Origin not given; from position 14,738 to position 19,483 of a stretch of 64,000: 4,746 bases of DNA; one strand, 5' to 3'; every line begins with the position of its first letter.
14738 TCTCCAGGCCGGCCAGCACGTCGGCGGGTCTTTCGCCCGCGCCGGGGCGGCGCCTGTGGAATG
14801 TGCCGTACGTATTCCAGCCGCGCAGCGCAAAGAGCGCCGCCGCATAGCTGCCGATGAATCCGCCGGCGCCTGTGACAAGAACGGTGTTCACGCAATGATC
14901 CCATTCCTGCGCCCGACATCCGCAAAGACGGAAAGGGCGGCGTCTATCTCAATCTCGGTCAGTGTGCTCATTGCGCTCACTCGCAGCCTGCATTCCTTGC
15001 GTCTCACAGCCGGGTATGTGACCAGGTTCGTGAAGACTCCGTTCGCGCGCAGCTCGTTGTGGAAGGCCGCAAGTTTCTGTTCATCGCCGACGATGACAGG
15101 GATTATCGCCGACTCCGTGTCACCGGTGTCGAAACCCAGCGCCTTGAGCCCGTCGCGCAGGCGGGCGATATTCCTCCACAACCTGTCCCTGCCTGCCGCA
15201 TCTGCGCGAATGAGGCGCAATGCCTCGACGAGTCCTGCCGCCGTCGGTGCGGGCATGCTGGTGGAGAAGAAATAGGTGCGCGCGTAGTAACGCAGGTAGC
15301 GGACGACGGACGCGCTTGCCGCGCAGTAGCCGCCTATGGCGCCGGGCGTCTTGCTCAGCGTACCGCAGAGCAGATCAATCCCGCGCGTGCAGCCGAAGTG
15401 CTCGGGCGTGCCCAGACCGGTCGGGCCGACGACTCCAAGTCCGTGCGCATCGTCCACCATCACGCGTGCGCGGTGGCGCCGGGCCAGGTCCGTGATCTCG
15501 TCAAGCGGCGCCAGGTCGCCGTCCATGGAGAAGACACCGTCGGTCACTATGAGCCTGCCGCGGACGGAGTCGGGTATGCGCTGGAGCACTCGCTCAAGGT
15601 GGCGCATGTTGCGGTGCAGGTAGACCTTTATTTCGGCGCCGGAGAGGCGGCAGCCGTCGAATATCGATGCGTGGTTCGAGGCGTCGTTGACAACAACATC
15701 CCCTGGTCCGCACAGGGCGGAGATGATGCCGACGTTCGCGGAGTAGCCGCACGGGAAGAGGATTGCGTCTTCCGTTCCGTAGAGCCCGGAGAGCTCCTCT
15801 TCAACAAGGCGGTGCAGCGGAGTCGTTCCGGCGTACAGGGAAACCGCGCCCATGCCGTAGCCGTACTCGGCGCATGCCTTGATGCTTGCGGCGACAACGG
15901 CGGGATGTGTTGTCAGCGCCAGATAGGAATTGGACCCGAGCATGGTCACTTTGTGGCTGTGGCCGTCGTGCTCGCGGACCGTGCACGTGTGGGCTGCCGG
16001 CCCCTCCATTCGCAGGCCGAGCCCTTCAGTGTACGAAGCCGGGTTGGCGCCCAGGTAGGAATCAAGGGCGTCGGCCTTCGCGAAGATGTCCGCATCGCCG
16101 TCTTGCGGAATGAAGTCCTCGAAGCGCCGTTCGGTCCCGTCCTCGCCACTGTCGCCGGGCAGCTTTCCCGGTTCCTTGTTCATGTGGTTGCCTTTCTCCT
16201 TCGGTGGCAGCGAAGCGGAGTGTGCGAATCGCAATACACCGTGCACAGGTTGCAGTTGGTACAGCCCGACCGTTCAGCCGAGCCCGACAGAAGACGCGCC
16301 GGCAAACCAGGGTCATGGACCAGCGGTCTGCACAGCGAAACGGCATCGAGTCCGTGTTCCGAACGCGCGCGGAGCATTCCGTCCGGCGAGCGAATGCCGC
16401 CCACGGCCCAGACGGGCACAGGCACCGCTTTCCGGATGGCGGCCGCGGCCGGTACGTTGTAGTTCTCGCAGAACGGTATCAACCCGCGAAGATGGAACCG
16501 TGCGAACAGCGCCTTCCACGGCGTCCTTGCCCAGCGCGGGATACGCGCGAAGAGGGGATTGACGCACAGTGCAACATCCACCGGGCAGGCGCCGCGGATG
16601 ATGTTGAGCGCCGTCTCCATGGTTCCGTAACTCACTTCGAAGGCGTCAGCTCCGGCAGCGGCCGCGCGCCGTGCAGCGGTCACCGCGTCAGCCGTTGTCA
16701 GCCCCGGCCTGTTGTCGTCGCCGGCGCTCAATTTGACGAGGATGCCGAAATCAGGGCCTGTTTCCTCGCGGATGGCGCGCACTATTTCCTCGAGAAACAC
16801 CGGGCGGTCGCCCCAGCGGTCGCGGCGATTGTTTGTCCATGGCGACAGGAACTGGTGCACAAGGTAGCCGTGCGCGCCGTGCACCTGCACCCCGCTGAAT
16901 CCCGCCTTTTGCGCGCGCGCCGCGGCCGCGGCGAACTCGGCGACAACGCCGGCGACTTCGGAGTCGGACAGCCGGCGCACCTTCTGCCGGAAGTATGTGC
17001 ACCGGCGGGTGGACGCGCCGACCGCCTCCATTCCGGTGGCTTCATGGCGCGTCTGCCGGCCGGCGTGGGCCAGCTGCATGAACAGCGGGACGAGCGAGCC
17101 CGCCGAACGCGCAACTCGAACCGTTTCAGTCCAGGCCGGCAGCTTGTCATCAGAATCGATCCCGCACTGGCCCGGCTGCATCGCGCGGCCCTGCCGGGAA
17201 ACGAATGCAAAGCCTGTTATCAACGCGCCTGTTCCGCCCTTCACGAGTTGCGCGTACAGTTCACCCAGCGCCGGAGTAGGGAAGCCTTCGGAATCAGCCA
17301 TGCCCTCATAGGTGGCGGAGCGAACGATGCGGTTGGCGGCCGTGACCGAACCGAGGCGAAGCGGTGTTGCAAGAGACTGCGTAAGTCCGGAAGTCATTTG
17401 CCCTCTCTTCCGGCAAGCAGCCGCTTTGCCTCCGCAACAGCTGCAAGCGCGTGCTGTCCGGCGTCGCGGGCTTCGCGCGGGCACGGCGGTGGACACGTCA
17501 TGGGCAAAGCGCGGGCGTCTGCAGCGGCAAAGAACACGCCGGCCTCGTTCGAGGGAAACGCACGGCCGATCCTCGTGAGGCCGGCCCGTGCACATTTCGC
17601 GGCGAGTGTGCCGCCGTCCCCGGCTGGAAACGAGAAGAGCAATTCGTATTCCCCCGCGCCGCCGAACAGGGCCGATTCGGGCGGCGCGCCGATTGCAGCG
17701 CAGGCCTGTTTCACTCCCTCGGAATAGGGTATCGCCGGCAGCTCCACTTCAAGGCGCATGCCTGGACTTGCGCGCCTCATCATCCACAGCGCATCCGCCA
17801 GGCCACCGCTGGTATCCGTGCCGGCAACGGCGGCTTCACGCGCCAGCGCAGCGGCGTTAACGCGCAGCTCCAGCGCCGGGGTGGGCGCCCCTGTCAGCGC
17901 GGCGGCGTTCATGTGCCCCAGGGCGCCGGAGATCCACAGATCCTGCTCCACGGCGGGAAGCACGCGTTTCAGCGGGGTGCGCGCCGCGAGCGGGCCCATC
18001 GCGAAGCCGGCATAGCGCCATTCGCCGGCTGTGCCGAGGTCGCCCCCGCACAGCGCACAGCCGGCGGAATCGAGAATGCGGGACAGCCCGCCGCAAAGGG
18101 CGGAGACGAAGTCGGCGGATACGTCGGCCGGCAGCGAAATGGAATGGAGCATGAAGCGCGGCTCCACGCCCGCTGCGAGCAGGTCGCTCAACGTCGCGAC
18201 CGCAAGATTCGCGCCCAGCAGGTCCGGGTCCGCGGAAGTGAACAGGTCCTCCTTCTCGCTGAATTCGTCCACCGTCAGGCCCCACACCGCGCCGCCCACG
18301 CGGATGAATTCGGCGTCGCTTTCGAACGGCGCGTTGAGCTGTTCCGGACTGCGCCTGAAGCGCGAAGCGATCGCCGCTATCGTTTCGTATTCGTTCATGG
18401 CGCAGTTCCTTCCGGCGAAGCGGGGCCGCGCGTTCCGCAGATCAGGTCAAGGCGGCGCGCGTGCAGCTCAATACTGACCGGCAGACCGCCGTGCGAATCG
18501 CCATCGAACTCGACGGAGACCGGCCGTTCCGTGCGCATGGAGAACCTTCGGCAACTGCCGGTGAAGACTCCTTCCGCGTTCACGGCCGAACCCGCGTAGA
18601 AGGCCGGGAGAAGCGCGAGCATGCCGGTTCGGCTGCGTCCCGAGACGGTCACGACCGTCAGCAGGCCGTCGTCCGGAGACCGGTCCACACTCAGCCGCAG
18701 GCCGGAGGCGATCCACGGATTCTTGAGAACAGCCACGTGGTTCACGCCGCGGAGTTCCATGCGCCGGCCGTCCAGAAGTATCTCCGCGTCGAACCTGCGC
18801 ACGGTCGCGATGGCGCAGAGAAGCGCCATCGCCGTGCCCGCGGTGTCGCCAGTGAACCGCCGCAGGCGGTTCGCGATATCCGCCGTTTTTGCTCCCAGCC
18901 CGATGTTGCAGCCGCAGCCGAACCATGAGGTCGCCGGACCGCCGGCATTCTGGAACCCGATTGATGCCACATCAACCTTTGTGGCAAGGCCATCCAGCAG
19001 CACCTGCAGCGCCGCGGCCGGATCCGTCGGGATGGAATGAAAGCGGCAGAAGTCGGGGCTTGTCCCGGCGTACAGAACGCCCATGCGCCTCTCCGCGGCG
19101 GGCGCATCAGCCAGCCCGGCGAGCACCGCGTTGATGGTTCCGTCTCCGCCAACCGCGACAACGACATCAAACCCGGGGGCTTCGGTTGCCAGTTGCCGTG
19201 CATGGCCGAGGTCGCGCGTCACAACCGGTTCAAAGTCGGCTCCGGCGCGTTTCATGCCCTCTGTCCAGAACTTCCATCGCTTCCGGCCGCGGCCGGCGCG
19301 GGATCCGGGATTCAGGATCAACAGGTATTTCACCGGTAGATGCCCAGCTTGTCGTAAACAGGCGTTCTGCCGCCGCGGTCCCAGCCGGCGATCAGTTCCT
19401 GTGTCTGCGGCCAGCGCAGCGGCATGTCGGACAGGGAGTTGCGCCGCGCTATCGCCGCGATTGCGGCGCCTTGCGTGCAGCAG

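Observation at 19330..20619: Radical SAM-SPASM enzyme in a lipid-gene context rather than a RiPP context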

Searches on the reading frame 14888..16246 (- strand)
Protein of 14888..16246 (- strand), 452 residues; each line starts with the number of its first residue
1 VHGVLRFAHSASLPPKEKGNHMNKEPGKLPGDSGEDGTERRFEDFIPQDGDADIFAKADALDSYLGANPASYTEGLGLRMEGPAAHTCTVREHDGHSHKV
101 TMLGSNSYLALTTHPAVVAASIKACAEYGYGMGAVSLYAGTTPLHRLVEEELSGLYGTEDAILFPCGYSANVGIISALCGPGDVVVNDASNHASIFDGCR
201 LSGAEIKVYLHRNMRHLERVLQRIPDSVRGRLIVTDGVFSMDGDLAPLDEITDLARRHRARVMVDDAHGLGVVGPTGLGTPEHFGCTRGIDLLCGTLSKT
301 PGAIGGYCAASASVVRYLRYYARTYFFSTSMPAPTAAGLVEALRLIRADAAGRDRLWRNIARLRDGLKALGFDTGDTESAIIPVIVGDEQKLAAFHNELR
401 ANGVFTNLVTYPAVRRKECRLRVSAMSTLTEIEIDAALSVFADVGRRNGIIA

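Call 4: search_protein_families(library=pfam, proteins=[window:14888-16246:-])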
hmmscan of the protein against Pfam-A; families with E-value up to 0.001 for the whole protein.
window:14888-16246:- (452 aa): 4 families
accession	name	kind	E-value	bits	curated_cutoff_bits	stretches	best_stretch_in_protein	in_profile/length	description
PF00155.27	Aminotran_1_2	-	1.6e-50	172.8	19.7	1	99-439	2-359/361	Aminotransferase class I and II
PF01053.26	Cys_Met_Meta_PP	-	2.5e-05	23.4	27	1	141-268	50-176/381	Cys/Met metabolism PLP-dependent enzyme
PF01276.26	OKR_DC_1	-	0.00015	21.1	27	0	169-268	93-206/417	Orn/Lys/Arg decarboxylase, major domain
PF01212.27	Beta_elim_lyase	-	0.00069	19.5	27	0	143-319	32-220/288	Beta-eliminating lyase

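Call 5: search_protein_families(library=ncbifam, proteins=[window:14888-16246:-])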
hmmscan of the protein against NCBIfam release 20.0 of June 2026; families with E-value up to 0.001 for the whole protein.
window:14888-16246:- (452 aa): 12 families
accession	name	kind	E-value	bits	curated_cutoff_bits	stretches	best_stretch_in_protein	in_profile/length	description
NF005394.0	PRK06939.1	equivalog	6.8e-108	360.9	460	1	97-451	41-397/397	glycine C-acetyltransferase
TIGR00858.1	bioF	equivalog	1.6e-107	359.4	426.45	1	95-440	20-363/365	8-amino-7-oxononanoate synthase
TIGR01825.1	gly_Cac_T_rel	subfamily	1e-104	350.3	535.4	1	98-451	33-385/385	BioF/Kbl family PLP-dependent acyltransferase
NF047600.1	SerpalmtaseCFB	equivalog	1.1e-100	337.1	640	1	96-443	41-387/395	serine palmitoyltransferase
NF047599.1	SerpalmtaseBetaP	equivalog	8.4e-98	327.6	500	1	96-447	41-392/394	serine palmitoyltransferase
TIGR01822.1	2am3keto_CoA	equivalog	1.4e-93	313.9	493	1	87-451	29-393/393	glycine C-acetyltransferase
NF047603.1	SerpalmtaseAlphaP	equivalog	1.7e-82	277.2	670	1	97-451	44-399/399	serine palmitoyltransferase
TIGR01821.1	5aminolev_synth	equivalog_domain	5.6e-76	256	338.55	1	91-446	39-395/402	5-aminolevulinate synthase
NF005526.0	PRK07179.1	equivalog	1.6e-61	208.1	428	1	100-445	56-396/407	alpha-hydroxyketone-type quorum-sensing autoinducer synthase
NF005697.0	PRK07505.1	subfamily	1.4e-32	112.8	342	1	93-446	43-400/405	hypothetical protein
NF004608.1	PRK05937.1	equivalog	7.5e-26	90.8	399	1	132-435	43-338/366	8-amino-7-oxononanoate synthase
TIGR03301.1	PhnW-AepZ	equivalog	0.0002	20.9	360.8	0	331-444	236-354/355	2-aminoethylphosphonate aminotransferase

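Call 22: search_solved_structures(query=window:14888-16186:-, max_evalue=1e-20)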
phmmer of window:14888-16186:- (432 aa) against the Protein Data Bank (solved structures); distinct sequences matched with E-value up to 1e-20: 50.
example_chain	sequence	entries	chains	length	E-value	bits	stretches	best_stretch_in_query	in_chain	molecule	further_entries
3a2b_A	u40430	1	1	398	5.7e-79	269.2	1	78-424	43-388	Serine palmitoyltransferase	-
8guh_A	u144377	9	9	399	5.8e-79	269.2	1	78-424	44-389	Serine palmitoyltransferase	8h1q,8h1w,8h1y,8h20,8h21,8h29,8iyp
1fc4_A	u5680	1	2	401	4.1e-74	253.3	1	73-432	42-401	2-AMINO-3-KETOBUTYRATE CONENZYME A LIGASE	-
7poa_A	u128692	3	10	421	2.7e-73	250.5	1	78-431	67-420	8-amino-7-oxononanoate synthase/2-amino-3-ketobutyrate coenzyme A ligase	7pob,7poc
8s1y_A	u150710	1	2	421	9.9e-73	248.7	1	78-431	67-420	8-amino-7-oxononanoate synthase/2-amino-3-ketobutyrate coenzyme A ligase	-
2x8u_A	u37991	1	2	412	3.1e-72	247.1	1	77-431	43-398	SERINE PALMITOYLTRANSFERASE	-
7v58_A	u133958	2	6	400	4.6e-71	243.2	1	80-430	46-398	2-amino-3-ketobutyrate coenzyme A ligase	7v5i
2jgt_A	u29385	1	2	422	7.6e-71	242.5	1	80-431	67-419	SERINE PALMITOYLTRANSFERASE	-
2jg2_A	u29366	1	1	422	9.8e-71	242.1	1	80-431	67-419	SERINE PALMITOYLTRANSFERASE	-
2w8j_A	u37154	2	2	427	1.1e-70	242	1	80-431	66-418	SERINE PALMITOYLTRANSFERASE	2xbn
3tqx_A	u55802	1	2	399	1.1e-70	242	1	82-430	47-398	2-amino-3-ketobutyrate coenzyme A ligase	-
2w8v_A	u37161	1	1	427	1.8e-70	241.3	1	80-431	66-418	SERINE PALMITOYLTRANSFERASE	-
2w8u_A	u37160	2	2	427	2.7e-70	240.7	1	80-431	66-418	SERINE PALMITOYLTRANSFERASE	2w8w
2w8t_A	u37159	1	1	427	2.7e-70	240.7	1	80-431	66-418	SERINE PALMITOYLTRANSFERASE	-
4bmk_A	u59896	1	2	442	8.2e-70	239.1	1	80-431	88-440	SERINE PALMITOYLTRANSFERASE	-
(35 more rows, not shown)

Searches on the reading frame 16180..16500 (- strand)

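Call 67: search_protein_families(library=pfam, proteins=[window:16180-16500:-], max_evalue=10)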
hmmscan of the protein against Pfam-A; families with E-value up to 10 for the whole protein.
window:16180-16500:- (106 aa): 4 families
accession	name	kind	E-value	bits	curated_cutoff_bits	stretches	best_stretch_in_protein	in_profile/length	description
PF01207.24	Dus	-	0.00016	21.4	20.4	1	16-76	173-236/311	Dihydrouridine synthase (Dus)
PF00724.26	Oxidored_FMN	-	0.0012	18.6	27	1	19-73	284-338/342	NADH:flavin oxidoreductase / NADH oxidase family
PF00977.27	His_biosynth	-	0.018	14.9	23.6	1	13-54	176-216/228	Histidine biosynthesis protein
PF02581.23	TMP-TENI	-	0.27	11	27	1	15-57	137-177/180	Thiamine monophosphate synthase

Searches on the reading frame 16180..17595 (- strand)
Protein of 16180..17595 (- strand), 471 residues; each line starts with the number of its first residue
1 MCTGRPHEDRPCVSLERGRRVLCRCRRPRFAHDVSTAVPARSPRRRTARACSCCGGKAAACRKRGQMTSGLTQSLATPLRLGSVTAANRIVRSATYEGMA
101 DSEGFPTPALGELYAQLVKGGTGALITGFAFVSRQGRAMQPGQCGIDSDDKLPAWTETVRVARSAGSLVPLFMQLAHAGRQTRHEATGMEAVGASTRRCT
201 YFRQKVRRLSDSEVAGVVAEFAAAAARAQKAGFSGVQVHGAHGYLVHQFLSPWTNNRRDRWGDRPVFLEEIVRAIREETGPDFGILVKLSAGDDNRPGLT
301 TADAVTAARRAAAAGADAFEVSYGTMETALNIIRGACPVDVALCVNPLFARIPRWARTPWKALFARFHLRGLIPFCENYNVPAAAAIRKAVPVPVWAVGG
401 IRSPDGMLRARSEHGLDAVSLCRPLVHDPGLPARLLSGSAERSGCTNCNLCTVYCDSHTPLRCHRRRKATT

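Call 4: search_protein_families(library=pfam, proteins=[window:16180-17595:-])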
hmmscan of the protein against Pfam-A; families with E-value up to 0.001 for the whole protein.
window:16180-17595:- (471 aa): 2 families
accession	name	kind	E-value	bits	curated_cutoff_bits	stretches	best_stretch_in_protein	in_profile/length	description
PF00724.26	Oxidored_FMN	-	4.3e-45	154.9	27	1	75-322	2-258/342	NADH:flavin oxidoreductase / NADH oxidase family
PF01207.24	Dus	-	0.00022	20.9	20.4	0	382-436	174-231/311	Dihydrouridine synthase (Dus)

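Call 5: search_protein_families(library=ncbifam, proteins=[window:16180-17595:-])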
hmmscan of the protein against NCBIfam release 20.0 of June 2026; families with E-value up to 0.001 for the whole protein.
window:16180-17595:- (471 aa): 8 families
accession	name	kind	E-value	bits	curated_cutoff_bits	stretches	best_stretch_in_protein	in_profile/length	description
TIGR03997.1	mycofact_OYE_2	equivalog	1.2e-44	152.7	793.15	2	75-336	2-264/645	mycofactocin system FadH/OYE family oxidoreductase 2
NF010047.0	PRK13523.1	equivalog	2.9e-36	125.2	431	1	74-328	4-255/339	NADPH dehydrogenase NamA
NF006101.0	PRK08255.1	equivalog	3.9e-36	124.4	1078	1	62-327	386-663/768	bifunctional salicylyl-CoA 5-hydroxylase/oxidoreductase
NF041087.1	bile_acid_BaiCD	equivalog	4.1e-32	111.1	825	1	74-341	3-268/642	bile acid Fe-S flavoenzyme BaiCD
NF045592.1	bili_reduct_N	equivalog_domain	1.5e-25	90.2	425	2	75-323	2-251/363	bilirubin reductase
NF007899.0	PRK10605.1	subfamily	3.4e-25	89.1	403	1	73-272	4-219/365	N-ethylmaleimide reductase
NF045599.1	bili_reduct_long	exception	1.1e-21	76.7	750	2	75-323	1-254/641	bilirubin reductase, long form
TIGR03996.1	mycofact_OYE_1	hypoth_equivalog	1.3e-19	70.2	627.9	1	114-310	40-233/633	mycofactocin system FadH/OYE family oxidoreductase 1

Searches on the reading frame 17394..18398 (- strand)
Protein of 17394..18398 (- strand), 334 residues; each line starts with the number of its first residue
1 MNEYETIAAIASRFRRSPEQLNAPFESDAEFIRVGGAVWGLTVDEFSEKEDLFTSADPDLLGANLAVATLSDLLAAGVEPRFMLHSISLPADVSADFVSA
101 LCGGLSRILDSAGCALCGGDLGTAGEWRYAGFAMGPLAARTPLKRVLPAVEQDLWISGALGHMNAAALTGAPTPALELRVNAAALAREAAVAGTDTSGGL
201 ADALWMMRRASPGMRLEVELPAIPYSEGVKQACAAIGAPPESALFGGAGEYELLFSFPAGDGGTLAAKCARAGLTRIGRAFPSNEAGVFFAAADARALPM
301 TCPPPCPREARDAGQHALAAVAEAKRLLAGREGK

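Call 4: search_protein_families(library=pfam, proteins=[window:17394-18398:-])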
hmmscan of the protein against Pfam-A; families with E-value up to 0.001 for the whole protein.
window:17394-18398:- (334 aa): 1 family
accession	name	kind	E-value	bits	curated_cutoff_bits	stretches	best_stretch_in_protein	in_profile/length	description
PF00586.29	AIRS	-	1.1e-12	48.8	24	1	28-135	3-110/112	AIR synthase related protein, N-terminal domain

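Call 5: search_protein_families(library=ncbifam, proteins=[window:17394-18398:-])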
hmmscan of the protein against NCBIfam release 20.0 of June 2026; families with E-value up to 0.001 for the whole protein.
window:17394-18398:- (334 aa): 6 families
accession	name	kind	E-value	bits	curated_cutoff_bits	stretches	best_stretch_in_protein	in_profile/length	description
TIGR01379.1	thiL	equivalog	1e-30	106.9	184.15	1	3-286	2-299/320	thiamine-phosphate kinase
NF004353.0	PRK05731.2-2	equivalog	3.3e-21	75.7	301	1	24-265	17-267/311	thiamine-phosphate kinase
NF004351.0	PRK05731.1-4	equivalog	2.3e-16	59.8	324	1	58-260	71-284/321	thiamine-phosphate kinase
NF004350.0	PRK05731.1-1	equivalog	5.9e-12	45.1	441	2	3-165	5-166/325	thiamine-phosphate kinase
TIGR00476.1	selD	equivalog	1e-08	34.8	125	1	56-234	71-262/311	selenide, water dikinase SelD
NF004354.0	PRK05731.2-3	equivalog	4.5e-06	26.2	204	1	67-120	55-108/273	thiamine-phosphate kinase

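Call 47: search_solved_structures(query=window:17394-18398:-, max_evalue=0.01)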
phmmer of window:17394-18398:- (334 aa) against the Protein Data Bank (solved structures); distinct sequences matched with E-value up to 0.01: 14.
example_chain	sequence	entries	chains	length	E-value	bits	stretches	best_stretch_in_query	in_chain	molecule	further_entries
1vqv_A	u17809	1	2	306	6.3e-12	48.5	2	41-164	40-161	thiamine monophosphate kinase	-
3c9r_A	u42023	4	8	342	9.5e-12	47.9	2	41-163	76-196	Thiamine monophosphate kinase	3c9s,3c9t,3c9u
6xep_A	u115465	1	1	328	3.8e-11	45.9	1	66-168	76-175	Thiamine-monophosphate kinase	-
3mcq_A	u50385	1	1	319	1.2e-10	44.2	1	14-257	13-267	Thiamine-monophosphate kinase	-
2yxz_A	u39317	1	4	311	2.2e-08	36.8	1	19-282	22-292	Thiamin-monophosphate kinase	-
2v9y_A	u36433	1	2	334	4.3e-07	32.6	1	59-157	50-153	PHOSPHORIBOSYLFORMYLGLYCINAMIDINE CYCLO-LIGASE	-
5cc8_A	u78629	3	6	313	3.5e-06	29.6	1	57-280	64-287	Thiamine-monophosphate kinase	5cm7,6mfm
5dd7_A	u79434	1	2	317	3.6e-06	29.5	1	57-280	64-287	Thiamine-monophosphate kinase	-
5vk4_A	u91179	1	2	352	0.00029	23.3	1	58-166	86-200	Phosphoribosylformylglycinamidine cyclo-ligase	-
3p4e_A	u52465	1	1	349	0.0036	19.7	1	58-123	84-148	Phosphoribosylformylglycinamidine cyclo-ligase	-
9vnu_A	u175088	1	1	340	0.0037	19.7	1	59-136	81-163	Phosphoribosylformylglycinamidine cyclo-ligase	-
2z01_A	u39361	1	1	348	0.0058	19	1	58-136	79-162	Phosphoribosylformylglycinamidine cyclo-ligase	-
9jzw_A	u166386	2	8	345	0.0062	18.9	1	59-123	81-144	Phosphoribosylformylglycinamidine cyclo-ligase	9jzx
1cli_A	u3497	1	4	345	0.0062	18.9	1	59-123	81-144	PROTEIN (PHOSPHORIBOSYL-AMINOIMIDAZOLE SYNTHETASE)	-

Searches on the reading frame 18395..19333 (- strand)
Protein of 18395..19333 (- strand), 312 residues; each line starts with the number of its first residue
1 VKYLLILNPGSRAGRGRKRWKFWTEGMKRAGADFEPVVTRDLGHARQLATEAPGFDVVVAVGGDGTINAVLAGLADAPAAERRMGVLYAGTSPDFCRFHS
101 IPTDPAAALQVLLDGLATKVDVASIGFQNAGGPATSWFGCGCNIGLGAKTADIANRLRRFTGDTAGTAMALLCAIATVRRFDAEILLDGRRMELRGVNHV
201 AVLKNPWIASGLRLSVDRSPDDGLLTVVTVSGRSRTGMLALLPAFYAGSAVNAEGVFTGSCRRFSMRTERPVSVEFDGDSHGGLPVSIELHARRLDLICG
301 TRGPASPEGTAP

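Call 48: search_solved_structures(query=window:18395-19333:-, max_evalue=0.001)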
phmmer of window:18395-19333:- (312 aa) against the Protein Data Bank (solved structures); distinct sequences matched with E-value up to 0.001: 8.
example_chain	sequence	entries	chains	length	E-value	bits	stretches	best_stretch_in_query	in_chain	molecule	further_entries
2qv7_A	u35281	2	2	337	1.5e-15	60.1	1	8-297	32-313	Diacylglycerol Kinase DgkB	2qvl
4wer_A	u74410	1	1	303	4e-14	55.4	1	2-301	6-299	Diacylglycerol kinase catalytic domain protein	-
3s40_A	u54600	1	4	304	3.9e-09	39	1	2-294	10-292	diacylglycerol kinase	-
4wrr_A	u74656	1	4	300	3.9e-09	39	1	2-293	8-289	putative diacylglycerol kinase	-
3t5p_A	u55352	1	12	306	4.2e-09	38.9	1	2-293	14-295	BmrU protein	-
2p1r_A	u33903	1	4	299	3e-07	32.8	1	30-140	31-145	Lipid kinase yegS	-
2jgr_A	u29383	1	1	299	3.7e-07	32.5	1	31-140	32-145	YEGS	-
2bon_A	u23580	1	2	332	5.1e-07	32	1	31-140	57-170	LIPID KINASE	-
